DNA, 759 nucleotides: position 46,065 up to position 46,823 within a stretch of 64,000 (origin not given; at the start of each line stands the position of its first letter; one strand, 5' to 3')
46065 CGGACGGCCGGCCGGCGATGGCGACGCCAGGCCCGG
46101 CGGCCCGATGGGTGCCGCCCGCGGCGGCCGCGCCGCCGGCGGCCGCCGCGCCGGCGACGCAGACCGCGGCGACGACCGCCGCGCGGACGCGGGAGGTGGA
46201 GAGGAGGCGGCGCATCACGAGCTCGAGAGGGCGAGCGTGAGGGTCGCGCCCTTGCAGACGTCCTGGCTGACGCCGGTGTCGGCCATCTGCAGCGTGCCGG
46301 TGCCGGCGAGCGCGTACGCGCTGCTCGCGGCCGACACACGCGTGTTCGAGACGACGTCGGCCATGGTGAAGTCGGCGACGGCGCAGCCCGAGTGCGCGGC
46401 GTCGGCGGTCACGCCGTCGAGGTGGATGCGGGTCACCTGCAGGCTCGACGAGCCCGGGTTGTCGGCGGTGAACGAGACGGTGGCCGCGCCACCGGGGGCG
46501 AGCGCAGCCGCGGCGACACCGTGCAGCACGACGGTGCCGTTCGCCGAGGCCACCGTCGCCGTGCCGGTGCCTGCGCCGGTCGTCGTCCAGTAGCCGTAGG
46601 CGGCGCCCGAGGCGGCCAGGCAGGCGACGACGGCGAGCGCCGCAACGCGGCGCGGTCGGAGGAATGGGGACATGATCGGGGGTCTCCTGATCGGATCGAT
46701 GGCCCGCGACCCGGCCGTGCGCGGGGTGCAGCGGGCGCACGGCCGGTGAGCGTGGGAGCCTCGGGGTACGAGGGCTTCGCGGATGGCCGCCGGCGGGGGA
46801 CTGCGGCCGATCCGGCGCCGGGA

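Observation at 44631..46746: Four-gene, translationally coupled operon of paralogous small secreted proteins sharing an A-Y-x-Y-W-T/S motif just after the signal-peptide h-region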

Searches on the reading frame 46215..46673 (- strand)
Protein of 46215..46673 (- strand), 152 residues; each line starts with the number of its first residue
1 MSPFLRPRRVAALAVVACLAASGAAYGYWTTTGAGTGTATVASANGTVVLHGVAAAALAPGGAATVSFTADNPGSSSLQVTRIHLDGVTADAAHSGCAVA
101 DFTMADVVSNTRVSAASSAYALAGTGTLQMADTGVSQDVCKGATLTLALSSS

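Call 3: search_protein_families(library=ncbifam, proteins=[window:46215-46673:-], max_evalue=1)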
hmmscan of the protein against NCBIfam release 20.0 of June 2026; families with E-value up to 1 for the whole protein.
window:46215-46673:- (152 aa): 1 family
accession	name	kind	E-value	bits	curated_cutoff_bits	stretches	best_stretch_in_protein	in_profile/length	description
NF047638.1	throspo3_MtsC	equivalog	0.033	13.1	350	1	26-123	318-410/428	cell-cell cohesion MYXO-CTERM protein MtsC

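Call 4: search_protein_families(library=pfam, proteins=[window:46215-46673:-], max_evalue=1)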
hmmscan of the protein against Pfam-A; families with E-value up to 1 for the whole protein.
window:46215-46673:- (152 aa): 0 families

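Call 8: find_homologous_proteins(query=window:46215-46673:-, max_evalue=0.001)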
Query window:46215-46673:- (152 aa): 208 proteins with E <= 0.001 among 2167 candidates; the best 120 are listed.
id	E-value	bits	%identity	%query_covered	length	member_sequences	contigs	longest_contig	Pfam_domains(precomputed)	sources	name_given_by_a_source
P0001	9.7e-75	267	91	100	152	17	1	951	-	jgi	jgi:hypothetical protein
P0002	1.2e-74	267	89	100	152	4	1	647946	-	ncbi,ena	-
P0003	1.4e-73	263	91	100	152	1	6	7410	-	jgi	jgi:hypothetical protein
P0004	3.5e-71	255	85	100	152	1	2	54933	-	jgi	jgi:hypothetical protein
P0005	1.5e-70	253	84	100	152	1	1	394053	-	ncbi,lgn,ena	-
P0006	2.1e-68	246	82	100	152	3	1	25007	-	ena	-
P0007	1.0e-66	241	83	100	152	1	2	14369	-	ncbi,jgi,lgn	ncbi:MAG TPA: hypothetical protein VGI72_07955 [Gaiellales bacterium]|jgi:hypothetical protein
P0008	2.7e-65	236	80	100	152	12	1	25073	-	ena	-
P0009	1.3e-63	231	80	97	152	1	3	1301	-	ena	-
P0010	3.5e-60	220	77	100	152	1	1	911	-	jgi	-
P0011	1.8e-59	218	76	100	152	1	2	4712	-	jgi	jgi:hypothetical protein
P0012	7.4e-59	216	74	100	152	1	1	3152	-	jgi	jgi:hypothetical protein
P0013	1.2e-57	212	73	86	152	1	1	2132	-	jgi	jgi:hypothetical protein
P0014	1.8e-57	211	76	84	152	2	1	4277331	-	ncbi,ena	-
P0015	3.7e-57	210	70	100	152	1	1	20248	-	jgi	jgi:hypothetical protein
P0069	4.9e-33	132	51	100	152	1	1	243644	-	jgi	jgi:hypothetical protein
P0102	1.9e-30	124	51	69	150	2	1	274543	-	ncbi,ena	-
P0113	1.5e-29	121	46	100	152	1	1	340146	-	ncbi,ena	-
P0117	2.6e-29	120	50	95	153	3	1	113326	-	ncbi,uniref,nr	ncbi:hypothetical protein [Arthrobacter sp. AL12]|uniref:hypothetical protein n=1 Tax=Arthrobacter s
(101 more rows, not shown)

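Call 11: find_encoding_contigs(protein=P0117, flank=10000, max_places=3)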
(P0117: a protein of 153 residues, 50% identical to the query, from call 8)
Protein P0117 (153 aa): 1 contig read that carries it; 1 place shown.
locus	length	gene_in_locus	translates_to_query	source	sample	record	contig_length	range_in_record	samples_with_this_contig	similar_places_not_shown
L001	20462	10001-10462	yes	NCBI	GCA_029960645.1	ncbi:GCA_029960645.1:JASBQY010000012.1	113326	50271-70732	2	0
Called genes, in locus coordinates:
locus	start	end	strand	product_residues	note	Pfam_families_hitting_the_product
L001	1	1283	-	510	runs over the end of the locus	PF01557:FAA_hydrolase, PF03737:RraA-like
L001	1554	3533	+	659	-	PF01494:FAD_binding_3, PF07976:Phe_hydrox_dim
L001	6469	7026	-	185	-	PF06197:DUF998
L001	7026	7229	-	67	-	-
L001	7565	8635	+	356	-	PF14518:Haem_oxygenas_2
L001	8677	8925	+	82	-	PF09360:zf-CDGSH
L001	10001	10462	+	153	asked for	-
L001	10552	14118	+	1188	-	PF18565:Glyco_hydro2_C5 (faint), PF26198:Ig_SMCHD1_6th (faint)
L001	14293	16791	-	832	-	-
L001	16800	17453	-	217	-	-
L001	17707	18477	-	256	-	-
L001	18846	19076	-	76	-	PF03551:PadR (weak)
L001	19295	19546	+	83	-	PF02796:HTH_7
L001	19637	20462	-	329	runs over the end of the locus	PF03781:FGE-sulfatase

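Call 12: find_encoding_contigs(protein=P0014, flank=10000, max_places=3)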
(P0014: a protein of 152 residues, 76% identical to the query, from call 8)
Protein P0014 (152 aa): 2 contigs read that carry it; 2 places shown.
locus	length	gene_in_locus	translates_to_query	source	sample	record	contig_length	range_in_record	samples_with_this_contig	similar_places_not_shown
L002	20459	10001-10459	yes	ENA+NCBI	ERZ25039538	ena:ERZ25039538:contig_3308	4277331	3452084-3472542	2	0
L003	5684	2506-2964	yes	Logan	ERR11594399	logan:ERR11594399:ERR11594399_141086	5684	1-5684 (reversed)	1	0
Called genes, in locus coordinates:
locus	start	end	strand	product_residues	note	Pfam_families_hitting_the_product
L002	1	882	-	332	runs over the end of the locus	PF03706:LPG_synthase_TM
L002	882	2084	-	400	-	PF00155:Aminotran_1_2 (weak), PF01041:DegT_DnrJ_EryC1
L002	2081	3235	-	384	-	PF02655:ATP-grasp_3, PF02786:CPSase_L_D2 (weak), PF13535:ATP-grasp_4 (weak), PF18603:LAL_C2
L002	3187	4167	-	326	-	PF01073:3Beta_HSD, PF01370:Epimerase, PF02719:Polysacc_synt_2, PF04321:RmlD_sub_bind, PF07993:NAD_binding_4, PF13460:NAD_binding_10, PF16363:GDP_Man_Dehyd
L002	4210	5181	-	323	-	PF13641:Glyco_tranf_2_3 (weak), PF00535:Glycos_transf_2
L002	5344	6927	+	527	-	-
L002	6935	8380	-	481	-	-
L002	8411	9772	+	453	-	PF01938:TRAM, PF05958:tRNA_U5-meth_tr, PF05175:MTS (weak), PF03602:Cons_hypoth95, PF09445:Methyltransf_15 (weak), PF13649:Methyltransf_25 (weak), PF13847:Methyltransf_31, PF05958:tRNA_U5-meth_tr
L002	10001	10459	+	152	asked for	-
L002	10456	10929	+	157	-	-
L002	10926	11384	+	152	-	-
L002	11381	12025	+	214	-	-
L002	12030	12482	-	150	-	PF12802:MarR_2, PF01047:MarR (weak)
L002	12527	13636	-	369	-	PF01546:Peptidase_M20, PF07687:M20_dimer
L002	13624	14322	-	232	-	PF01497:Peripla_BP_2 (weak)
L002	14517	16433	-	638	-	PF09286:Pro-kuma_activ, PF00082:Peptidase_S8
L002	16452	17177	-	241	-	-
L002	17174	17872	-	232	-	PF03575:Peptidase_S51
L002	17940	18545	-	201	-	PF03167:UDG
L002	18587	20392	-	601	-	PF13439:Glyco_transf_4, PF13579:Glyco_trans_4_4, PF02811:PHP, PF13263:PHP_C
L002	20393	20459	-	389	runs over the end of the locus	PF01658:Inos-1-P_synth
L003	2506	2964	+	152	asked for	-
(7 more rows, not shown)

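Call 13: find_encoding_contigs(protein=P0113, flank=8000, max_places=2)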
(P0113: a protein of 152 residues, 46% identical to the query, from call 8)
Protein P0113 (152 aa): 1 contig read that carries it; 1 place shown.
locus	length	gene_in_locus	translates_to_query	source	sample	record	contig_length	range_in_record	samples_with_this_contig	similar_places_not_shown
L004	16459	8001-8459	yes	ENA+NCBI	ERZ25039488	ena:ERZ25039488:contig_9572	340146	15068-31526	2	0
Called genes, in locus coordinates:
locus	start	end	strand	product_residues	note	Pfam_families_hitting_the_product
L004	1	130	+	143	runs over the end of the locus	PF00903:Glyoxalase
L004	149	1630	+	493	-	PF12832:MFS_1_like (faint), PF07690:MFS_1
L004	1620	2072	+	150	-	PF00165:HTH_AraC (weak), PF12833:HTH_18, PF00165:HTH_AraC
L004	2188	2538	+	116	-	PF00903:Glyoxalase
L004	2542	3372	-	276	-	PF00378:ECH_1, PF16113:ECH_2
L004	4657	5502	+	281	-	PF02870:Methyltransf_1N, PF01035:DNA_binding_1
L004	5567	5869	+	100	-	-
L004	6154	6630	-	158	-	PF00376:MerR, PF13411:MerR_1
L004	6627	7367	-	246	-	PF07690:MFS_1 (weak)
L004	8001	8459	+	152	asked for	-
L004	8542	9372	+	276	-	-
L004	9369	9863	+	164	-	-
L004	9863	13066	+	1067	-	-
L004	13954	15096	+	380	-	PF04389:Peptidase_M28 (weak), PF01546:Peptidase_M20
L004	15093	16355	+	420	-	PF00278:Orn_DAP_Arg_deC, PF02784:Orn_Arg_deC_N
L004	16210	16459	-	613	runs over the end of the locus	PF00496:SBP_bac_5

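Call 14: find_encoding_contigs(protein=P0102, flank=8000, max_places=2)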
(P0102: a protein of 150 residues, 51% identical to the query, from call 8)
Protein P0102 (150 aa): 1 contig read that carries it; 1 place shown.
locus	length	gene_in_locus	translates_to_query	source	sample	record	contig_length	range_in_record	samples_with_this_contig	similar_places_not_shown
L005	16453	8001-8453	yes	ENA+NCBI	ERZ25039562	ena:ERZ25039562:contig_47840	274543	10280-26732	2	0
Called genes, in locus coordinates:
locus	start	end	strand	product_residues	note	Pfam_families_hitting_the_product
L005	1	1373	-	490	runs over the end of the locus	PF05227:CHASE3, PF07228:SpoIIE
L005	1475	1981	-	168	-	PF05974:DUF892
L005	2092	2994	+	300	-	PF14417:MEDS, PF13581:HATPase_c_2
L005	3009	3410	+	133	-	PF13466:STAS_2 (weak)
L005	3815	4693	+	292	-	PF03976:PPK2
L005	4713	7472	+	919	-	PF00690:Cation_ATPase_N, PF00122:E1-E2_ATPase, PF13246:Cation_ATPase, PF00702:Hydrolase, PF08282:Hydrolase_3 (faint), PF00689:Cation_ATPase_C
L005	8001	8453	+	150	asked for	-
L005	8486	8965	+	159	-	-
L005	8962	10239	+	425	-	-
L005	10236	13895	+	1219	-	PF13205:Big_5 (faint), PF26745:SPM (faint)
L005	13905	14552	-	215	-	-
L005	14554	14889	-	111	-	PF14833:NAD_binding_11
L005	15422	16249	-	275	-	PF04909:Amidohydro_2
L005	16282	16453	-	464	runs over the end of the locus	PF01571:GCV_T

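Call 15: find_encoding_contigs(protein=P0069, flank=8000, max_places=2)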
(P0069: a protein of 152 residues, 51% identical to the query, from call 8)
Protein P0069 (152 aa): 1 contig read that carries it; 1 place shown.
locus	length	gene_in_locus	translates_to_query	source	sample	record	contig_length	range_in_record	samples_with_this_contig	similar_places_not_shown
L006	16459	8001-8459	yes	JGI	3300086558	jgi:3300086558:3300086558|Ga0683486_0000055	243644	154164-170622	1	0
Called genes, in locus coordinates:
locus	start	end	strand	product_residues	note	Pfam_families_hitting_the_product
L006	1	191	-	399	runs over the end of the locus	PF08240:ADH_N, PF00107:ADH_zinc_N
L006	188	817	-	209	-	-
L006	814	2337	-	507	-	PF00501:AMP-binding, PF13193:AMP-binding_C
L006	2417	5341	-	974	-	-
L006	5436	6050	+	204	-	PF00440:TetR_N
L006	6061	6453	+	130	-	-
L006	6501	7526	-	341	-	PF05257:CHAP (faint)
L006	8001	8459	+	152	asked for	-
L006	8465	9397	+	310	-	-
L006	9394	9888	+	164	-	-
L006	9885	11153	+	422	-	-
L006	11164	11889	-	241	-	PF12697:Abhydrolase_6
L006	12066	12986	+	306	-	-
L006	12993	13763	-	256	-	PF13489:Methyltransf_23, PF13847:Methyltransf_31, PF08241:Methyltransf_11, PF08242:Methyltransf_12, PF13649:Methyltransf_25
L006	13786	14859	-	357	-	PF21320:WHD_Rv2258c, PF00891:Methyltransf_2 (weak), PF13489:Methyltransf_23, PF05175:MTS (weak), PF13847:Methyltransf_31, PF08241:Methyltransf_11, PF08242:Methyltransf_12, PF13649:Methyltransf_25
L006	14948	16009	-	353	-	PF00356:LacI, PF00532:Peripla_BP_1, PF13407:Peripla_BP_4, PF13377:Peripla_BP_3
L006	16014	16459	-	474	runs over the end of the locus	PF00370:FGGY_N, PF02782:FGGY_C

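Call 16: predict_structure(alignment_id=A1)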
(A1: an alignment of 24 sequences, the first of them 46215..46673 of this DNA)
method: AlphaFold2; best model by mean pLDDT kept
length: 152 residues; sequences in the alignment: 24
mean_pLDDT: 75.0   pTM: 0.63
mean pLDDT of the five models: 75.0, 74.5, 73.6, 69.9, 69.6
residues with pLDDT >= 90: 35; 70-90: 69; 50-70: 23; < 50: 25
segments of 3 or more residues with pLDDT < 50: 1-3, 22-36, 38-44
pLDDT, mean of each block of 10 residues (from residue 1): 53 57 43 44 59 78 89 88 89 86 92 91 91 81 82 83
secondary structure, 60 per line:
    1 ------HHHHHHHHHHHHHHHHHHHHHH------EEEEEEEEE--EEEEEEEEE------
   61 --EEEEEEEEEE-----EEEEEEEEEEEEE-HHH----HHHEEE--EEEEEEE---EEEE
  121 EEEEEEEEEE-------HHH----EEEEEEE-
elements in order: H7-28 E35-43 E46-54 E63-72 E78-90 E102-104 E107-113 E117-130 E145-151

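Call 20: fold_search(model_id=the predicted structure, library=pdb)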
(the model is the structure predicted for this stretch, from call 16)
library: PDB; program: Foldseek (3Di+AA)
matches with E <= 10: 273; with E <= 0.001: 0
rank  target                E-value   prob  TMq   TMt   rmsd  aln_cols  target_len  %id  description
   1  9uyi_A                3.5e-02  0.72  0.30  0.16   9.6       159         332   11  Cryo-EM structure of the G protein-coupled receptor 1 (GPR1) bound to chemerin and beta-arrestin 1 (Conformation 2) (released 2025-11-19)
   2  8as3_A                7.4e-02  0.87  0.32  0.16   7.9       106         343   12  Structure of arrestin2 in complex with 6P CCR5 phosphopeptide and Fab30 (released 2023-06-07)
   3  6tko_B                7.8e-02  0.85  0.34  0.17   7.5       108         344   13  Phosphorylated turkey beta1 adrenoceptor with bound agonist formoterol coupled to arrestin-2 in lipid nanodisc. (released 2020-06-17)
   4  8zyu_B                8.2e-02  0.89  0.34  0.17   8.0       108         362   14  Cryo-EM structure of neurotensin receptor 1 in complex with beta-arrestin1 and SBI-553 (complex 1) (released 2025-04-16)
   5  7r0j_C                8.7e-02  0.85  0.34  0.17   7.9       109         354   13  Structure of the V2 receptor Cter-arrestin2-ScFv30 complex (released 2022-09-14)
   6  4jqi_A                9.7e-02  0.85  0.34  0.17   7.9       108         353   13  Structure of active beta-arrestin1 bound to a G protein-coupled receptor phosphopeptide (released 2013-04-17)
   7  9bt8_B                1.1e-01  0.85  0.34  0.18   7.2       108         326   12  Structure of Src in complex with beta-arrestin 1 revealing SH3 binding sites (released 2024-11-13)
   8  9mba_C                1.1e-01  0.66  0.30  0.16   7.9       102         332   12  Cryo-EM structure of complex of transducer-bound GPCR (released 2025-10-01)
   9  9uyn_A                1.2e-01  0.63  0.30  0.16   8.2       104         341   13  Cryo-EM structure of the G protein-coupled receptor 1 (GPR1) bound to beta-arrestin 1 in ligand-free state (released 2025-11-19)
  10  8go8_A                1.2e-01  0.51  0.31  0.15  10.1       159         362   12  Structure of beta-arrestin1 in complex with a phosphopeptide corresponding to the human C5a anaphylatoxin chemotactic  (released 2023-05-17)
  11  8ja3_A                1.3e-01  0.72  0.30  0.17   8.0       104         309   14  Structure of beta-arrestin1 in complex with C3aRpp (released 2023-12-27)
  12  1gyv                  1.3e-01  0.54  0.33  0.39  12.4       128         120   12  Gamma-adaptin appendage domain from clathrin adaptor AP1, L762E mutant (released 2002-08-22)
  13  7df9_A                1.3e-01  0.84  0.34  0.16   7.9       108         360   15  Crystal of Arrestin2-V2Rpp-1-Fab30 complex (released 2021-07-28)
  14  9kuv_A                1.4e-01  0.77  0.33  0.11   7.7       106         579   12  Mechanistic insights into the versatile stoichiometry and biased signaling of the apelin receptor-arrestin complex (released 2025-09-17)
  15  3p2d_A                1.4e-01  0.60  0.33  0.17   8.3       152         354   12  Crystal structure of arrestin-3 reveals the basis of the difference in receptor binding between two non-visual subtype (released 2011-01-26)
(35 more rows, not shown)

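Call 27: search_solved_structures(query=A1, max_evalue=10, show_alignments=2)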
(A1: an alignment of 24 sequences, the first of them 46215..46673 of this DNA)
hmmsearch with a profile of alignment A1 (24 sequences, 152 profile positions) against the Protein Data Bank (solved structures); distinct sequences matched with E-value up to 10: 4.
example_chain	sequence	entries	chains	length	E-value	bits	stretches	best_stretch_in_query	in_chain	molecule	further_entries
3rgb_A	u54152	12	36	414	0.11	15.5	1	43-89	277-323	Methane monooxygenase subunit B2 | Particulate methane monooxygenase alpha subunit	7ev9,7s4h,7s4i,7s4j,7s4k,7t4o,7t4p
11ll_Aa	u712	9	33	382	0.15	15.1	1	43-89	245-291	Particulate methane monooxygenase alpha subunit | particulate methane monooxygenase, B subunit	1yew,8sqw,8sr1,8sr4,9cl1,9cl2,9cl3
6cxh_A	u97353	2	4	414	0.27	14.2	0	44-89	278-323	Particulate methane monooxygenase, B subunit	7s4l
6xay_A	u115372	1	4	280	2.1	11.4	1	44-107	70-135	Fibronectin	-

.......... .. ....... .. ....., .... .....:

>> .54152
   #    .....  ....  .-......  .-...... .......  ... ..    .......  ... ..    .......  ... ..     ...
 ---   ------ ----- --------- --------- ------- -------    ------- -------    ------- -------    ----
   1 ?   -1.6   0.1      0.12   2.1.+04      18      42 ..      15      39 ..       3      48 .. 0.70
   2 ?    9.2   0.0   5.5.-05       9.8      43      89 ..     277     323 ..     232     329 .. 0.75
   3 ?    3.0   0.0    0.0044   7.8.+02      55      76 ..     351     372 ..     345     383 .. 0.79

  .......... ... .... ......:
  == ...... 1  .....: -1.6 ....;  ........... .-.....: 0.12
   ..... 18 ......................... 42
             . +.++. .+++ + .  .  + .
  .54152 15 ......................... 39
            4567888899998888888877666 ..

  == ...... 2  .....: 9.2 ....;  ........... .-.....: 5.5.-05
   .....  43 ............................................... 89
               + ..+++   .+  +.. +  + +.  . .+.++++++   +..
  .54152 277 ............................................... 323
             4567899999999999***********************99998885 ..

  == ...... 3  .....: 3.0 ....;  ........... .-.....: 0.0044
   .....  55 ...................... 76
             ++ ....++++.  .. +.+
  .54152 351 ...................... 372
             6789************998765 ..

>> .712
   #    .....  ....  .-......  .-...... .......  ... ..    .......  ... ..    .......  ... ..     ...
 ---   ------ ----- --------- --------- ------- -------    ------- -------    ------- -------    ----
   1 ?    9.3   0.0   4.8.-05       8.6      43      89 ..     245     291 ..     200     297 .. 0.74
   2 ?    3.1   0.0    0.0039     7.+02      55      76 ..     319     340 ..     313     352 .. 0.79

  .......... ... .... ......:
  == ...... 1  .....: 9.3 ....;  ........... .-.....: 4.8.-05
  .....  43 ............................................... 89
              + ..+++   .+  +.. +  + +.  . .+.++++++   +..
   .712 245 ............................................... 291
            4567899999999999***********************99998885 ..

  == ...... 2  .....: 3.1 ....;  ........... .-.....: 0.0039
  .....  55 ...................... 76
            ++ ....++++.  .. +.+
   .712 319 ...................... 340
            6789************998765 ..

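Call 33: search_protein_representatives(alignment_id=A1)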
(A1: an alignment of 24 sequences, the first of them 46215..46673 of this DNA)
Query: 24 sequences, 152 profile positions. Proteins with E-value up to 0.001 (for the whole library): 4225; up to 1e-10: 1406; up to 1e-30: 98. The best 150 are listed.
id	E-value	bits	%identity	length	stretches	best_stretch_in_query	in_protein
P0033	8.4e-58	210.7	-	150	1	5-151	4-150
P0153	4.1e-57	208.5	-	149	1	6-151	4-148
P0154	4.0e-54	198.8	-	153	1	4-152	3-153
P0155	2.5e-52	193.0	-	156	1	1-151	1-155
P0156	6.2e-51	188.4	-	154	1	4-151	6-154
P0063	7.6e-50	184.9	-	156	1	2-152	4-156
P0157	2.8e-49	183.0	-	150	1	1-152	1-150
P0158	1.2e-48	181.0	-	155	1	5-152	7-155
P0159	1.8e-47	177.2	-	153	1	3-152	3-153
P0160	2.0e-47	177.1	-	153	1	2-152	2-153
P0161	1.6e-45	170.8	-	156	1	3-152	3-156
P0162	1.9e-45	170.6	-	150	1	3-151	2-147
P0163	2.2e-45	170.4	-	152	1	3-152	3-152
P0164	1.2e-44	168.0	-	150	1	3-152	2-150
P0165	1.4e-44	167.8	-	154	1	4-151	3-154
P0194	6.9e-37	142.8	-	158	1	4-151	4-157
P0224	7.4e-33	129.7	-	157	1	1-150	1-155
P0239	7.6e-32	126.5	-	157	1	2-152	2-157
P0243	1.9e-31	125.2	-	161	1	1-151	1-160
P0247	4.0e-31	124.1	-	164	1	1-152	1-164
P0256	8.5e-30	119.8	-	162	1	4-151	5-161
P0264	4.1e-29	117.6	-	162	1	4-152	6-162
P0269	6.4e-29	116.9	-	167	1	3-152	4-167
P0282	2.5e-28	115.0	-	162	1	4-152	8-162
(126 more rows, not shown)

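Call 35: search_protein_families(library=pfam, alignment_id=A3, max_evalue=1)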
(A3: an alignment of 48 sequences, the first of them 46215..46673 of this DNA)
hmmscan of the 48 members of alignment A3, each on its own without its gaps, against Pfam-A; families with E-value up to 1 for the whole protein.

A. member 1, window:46215-46673:- (152 aa): 0 families

B. families by the number of members that match (of 48 scanned): 25 families
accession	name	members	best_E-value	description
PF12389.13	Peptidase_M73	5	0.00013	Camelysin metallo-endopeptidase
PF13985.11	YbgS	2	6.6e-05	YbgS-like protein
PF23619.1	Ig_VWA7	2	0.00091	VWA7 Ig-like domain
PF13944.12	Calycin_like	2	0.055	Calycin-like beta-barrel domain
PF23865.1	DUF7223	1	0.0056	Domain of unknown function (DUF7223)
PF25564.1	DUF7933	1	0.0073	Domain of unknown function (DUF7933)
PF18591.6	IMP2_C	1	0.0097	Immune Mapped Protein 2 (IMP2) C-terminal domain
PF23701.1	MIAC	1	0.016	Micropeptide inhibiting actin cytoskeleton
PF12016.13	Stonin2_N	1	0.044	Stonin 2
PF19733.4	DUF6223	1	0.061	Family of unknown function (DUF6223)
PF01917.21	Arch_flagellin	1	0.065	Archaebacterial flagellin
PF10958.13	DUF2759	1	0.066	Protein of unknown function (DUF2759)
PF19607.4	DUF6112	1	0.07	Family of unknown function (DUF6112)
PF13480.13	Acetyltransf_6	1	0.079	Acetyltransferase (GNAT) domain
PF01757.29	Acyl_transf_3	1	0.098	Acyltransferase domain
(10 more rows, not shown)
